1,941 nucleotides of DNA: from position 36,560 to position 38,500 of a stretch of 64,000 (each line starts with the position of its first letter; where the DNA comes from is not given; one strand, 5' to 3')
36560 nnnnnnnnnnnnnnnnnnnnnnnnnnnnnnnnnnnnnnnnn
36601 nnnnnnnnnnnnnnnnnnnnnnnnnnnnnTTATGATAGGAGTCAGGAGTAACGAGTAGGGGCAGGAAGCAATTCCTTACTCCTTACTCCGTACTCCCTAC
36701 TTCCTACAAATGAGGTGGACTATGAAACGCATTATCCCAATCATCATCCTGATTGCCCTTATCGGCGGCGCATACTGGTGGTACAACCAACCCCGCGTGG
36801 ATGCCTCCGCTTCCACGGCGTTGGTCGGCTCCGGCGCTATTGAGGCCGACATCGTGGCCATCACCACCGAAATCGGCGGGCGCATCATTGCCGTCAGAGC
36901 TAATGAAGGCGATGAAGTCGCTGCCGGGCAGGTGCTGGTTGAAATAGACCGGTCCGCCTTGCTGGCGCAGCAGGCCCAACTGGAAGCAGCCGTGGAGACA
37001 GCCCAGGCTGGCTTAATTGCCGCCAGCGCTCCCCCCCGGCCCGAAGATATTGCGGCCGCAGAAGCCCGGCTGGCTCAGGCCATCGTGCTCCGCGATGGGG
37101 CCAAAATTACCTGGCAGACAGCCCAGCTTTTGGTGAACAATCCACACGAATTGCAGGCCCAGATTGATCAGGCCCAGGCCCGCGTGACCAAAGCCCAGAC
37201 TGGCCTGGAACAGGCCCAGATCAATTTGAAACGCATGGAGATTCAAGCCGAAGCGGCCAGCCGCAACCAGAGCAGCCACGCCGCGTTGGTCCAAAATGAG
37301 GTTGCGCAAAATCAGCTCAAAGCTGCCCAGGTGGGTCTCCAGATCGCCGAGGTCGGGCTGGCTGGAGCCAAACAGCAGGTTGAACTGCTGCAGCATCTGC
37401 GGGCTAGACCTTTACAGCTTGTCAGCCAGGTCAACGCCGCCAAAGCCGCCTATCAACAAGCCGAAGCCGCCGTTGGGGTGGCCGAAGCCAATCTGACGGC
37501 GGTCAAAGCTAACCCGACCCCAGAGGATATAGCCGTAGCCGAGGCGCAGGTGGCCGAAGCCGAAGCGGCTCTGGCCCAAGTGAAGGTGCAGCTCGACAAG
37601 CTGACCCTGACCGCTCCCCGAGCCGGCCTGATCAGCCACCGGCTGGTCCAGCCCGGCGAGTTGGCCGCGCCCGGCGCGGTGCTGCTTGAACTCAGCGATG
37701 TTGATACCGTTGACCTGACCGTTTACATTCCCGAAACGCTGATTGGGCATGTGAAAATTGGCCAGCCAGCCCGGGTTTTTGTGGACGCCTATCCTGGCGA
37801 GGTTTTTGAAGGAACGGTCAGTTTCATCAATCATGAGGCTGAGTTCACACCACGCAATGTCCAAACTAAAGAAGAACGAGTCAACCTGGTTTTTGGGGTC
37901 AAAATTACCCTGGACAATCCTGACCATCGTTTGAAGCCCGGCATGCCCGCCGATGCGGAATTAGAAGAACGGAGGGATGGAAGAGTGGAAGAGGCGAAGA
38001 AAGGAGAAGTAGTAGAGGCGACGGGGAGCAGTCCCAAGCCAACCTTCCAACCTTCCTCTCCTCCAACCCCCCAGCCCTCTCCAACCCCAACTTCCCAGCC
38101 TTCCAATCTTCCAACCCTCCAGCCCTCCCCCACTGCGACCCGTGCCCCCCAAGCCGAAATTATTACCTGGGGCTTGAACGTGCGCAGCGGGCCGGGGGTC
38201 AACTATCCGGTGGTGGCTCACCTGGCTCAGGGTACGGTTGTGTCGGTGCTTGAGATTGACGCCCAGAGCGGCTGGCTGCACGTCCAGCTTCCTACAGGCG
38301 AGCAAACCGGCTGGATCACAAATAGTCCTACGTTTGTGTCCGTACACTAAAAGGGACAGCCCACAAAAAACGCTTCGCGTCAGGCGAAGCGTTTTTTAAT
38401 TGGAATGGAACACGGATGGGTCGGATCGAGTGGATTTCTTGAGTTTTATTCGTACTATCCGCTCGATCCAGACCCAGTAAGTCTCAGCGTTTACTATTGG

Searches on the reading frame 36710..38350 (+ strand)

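Call 67: search_protein_families(library=pfam, proteins=[window:36710-38350:+], max_evalue=0.001)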
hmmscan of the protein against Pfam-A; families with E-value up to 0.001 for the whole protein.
window:36710-38350:+ (546 aa): 5 families
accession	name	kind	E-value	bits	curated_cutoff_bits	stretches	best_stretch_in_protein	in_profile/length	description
PF16576.10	HlyD_D23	-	1.3e-26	93.7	30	2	244-413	59-213/214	Barrel-sandwich domain of CusB or HlyD membrane-fusion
PF13437.12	HlyD_3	-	2.3e-15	57.7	22.2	1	299-411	1-106/106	HlyD family secretion protein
PF08239.17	SH3_3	-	1.9e-10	41.2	27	1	488-538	2-50/54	Bacterial SH3 domain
PF06347.19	SH3_4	-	2.3e-05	24.5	24.1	1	489-538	5-51/56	Bacterial SH3 domain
PF18348.7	SH3_16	-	0.00089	19.4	25.8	0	492-538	2-46/49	Bacterial dipeptidyl-peptidase Sh3 domain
